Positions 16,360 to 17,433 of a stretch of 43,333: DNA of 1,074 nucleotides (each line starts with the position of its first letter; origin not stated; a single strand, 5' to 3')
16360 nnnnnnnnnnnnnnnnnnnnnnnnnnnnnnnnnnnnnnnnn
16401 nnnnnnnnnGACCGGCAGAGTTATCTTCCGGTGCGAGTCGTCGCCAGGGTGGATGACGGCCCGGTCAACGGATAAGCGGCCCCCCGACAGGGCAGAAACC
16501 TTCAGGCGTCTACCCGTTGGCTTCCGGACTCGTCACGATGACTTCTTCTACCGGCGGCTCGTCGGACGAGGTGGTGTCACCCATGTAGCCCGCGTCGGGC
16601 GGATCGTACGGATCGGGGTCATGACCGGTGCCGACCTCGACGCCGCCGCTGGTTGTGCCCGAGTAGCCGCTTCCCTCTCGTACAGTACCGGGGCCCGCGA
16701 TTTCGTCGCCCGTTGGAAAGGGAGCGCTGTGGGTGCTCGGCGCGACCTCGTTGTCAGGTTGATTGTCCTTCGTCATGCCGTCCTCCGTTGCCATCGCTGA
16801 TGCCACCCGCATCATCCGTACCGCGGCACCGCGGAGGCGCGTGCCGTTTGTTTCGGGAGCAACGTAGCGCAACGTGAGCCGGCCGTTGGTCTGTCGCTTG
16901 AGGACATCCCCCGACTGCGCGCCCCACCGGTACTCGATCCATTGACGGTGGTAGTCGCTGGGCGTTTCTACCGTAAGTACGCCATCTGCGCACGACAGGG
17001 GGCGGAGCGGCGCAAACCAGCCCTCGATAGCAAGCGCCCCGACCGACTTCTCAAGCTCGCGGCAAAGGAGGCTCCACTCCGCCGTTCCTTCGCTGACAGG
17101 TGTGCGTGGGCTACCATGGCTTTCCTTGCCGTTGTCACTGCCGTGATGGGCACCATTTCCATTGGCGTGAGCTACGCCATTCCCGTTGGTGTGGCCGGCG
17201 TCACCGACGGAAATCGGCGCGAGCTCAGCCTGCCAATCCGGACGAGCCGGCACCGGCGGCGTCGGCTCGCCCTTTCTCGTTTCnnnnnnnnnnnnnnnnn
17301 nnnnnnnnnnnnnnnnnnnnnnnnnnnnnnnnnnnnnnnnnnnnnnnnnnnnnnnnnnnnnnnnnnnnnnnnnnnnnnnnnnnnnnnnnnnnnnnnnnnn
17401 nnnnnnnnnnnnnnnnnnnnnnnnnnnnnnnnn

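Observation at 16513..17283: BY-kinase with a long C-terminal extension containing a DnaA-domain-I-like module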

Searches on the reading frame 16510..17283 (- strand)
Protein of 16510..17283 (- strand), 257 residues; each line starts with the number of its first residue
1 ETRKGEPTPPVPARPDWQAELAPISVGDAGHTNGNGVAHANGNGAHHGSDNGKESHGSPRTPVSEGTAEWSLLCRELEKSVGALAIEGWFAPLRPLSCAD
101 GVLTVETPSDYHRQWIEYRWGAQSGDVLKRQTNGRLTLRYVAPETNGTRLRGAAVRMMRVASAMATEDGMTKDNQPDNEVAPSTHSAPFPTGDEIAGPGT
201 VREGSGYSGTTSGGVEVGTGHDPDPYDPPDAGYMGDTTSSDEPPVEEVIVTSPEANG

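Call 3: search_protein_families(library=pfam, proteins=[window:16513-17283:-], max_evalue=10)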
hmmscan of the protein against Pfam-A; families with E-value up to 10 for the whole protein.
window:16513-17283:- (257 aa): 2 families
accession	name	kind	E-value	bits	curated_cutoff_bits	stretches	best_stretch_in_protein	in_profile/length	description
PF11638.13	DnaA_N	-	5.3e-08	32.9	24.6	1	69-122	3-57/65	DnaA N-terminal domain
PF07172.16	GRP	-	0.47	11.5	30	1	159-221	18-71/90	Glycine rich protein family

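Call 4: search_protein_families(library=ncbifam, proteins=[window:16513-17283:-], max_evalue=10)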
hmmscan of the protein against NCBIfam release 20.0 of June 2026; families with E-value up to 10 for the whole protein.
window:16513-17283:- (257 aa): 1 family
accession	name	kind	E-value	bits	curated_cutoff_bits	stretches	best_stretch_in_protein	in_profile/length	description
TIGR00362.1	DnaA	equivalog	0.00052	19.2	343.9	1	70-148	1-75/437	chromosomal replication initiator protein DnaA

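Call 8: find_homologous_proteins(query=window:16510-17283:-, max_evalue=0.001)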
Query window:16510-17283:-: 1652 candidates shared short words with the query, none scored E <= 0.001.

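Call 16: predict_structure(protein=window:16513-17283:-)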
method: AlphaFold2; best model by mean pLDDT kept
length: 257 residues; sequences in the alignment: 1
mean_pLDDT: 43.4   pTM: 0.28
mean pLDDT of the five models: 43.4, 43.1, 42.3, 37.6, 36.7
residues with pLDDT >= 90: 0; 70-90: 0; 50-70: 67; < 50: 190
segments of 3 or more residues with pLDDT < 50: 2-70, 82-94, 122-125, 141-223, 231-233, 236-243, 250-257
pLDDT, mean of each block of 10 residues (from residue 1): 41 35 31 30 36 34 38 55 43 48 58 58 52 59 44 44 37 39 38 36 41 40 52 47 51 43
secondary structure, 60 per line:
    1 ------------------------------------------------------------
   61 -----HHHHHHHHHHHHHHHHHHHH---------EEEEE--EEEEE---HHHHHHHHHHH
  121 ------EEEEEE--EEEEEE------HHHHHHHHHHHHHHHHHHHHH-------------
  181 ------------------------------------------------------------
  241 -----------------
elements in order: H66-85 E95-99 E102-106 H110-120 E127-132 E135-140 H147-167

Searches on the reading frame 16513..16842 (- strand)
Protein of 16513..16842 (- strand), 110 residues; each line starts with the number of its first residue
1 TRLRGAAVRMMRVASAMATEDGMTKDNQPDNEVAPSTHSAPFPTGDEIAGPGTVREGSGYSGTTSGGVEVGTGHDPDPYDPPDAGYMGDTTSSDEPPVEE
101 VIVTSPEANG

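Call 64: search_protein_families(library=phrogs, proteins=[window:16513-16842:-], max_evalue=0.01)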
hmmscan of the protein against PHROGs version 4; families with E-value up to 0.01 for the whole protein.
window:16513-16842:- (110 aa): 0 families

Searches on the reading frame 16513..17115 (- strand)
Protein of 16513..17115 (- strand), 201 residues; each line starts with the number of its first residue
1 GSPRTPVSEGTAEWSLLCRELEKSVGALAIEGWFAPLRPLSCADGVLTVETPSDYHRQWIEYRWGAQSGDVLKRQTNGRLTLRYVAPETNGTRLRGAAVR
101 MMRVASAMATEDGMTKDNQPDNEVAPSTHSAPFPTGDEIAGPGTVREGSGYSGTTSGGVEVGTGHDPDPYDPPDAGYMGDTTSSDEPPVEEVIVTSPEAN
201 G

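Call 27: find_related_loci(query=window:16513-17115:-, collection=genome_contigs, flank=6000)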
Query window:16513-17115:- (201 aa) in genome_contigs; peptide patterns used: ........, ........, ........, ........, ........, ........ (x = any residue, [..] = any of these).
74 stretches matched a pattern, but none encodes a relative of the query by tblastn (E <= 1e-3).

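Call 28: find_related_loci(query=window:16513-17115:-, collection=metagenome_contigs, flank=6000)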
Query window:16513-17115:- (201 aa) in metagenome_contigs; peptide patterns used: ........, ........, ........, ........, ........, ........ (x = any residue, [..] = any of these).
140 stretches matched a pattern, but none encodes a relative of the query by tblastn (E <= 1e-3).
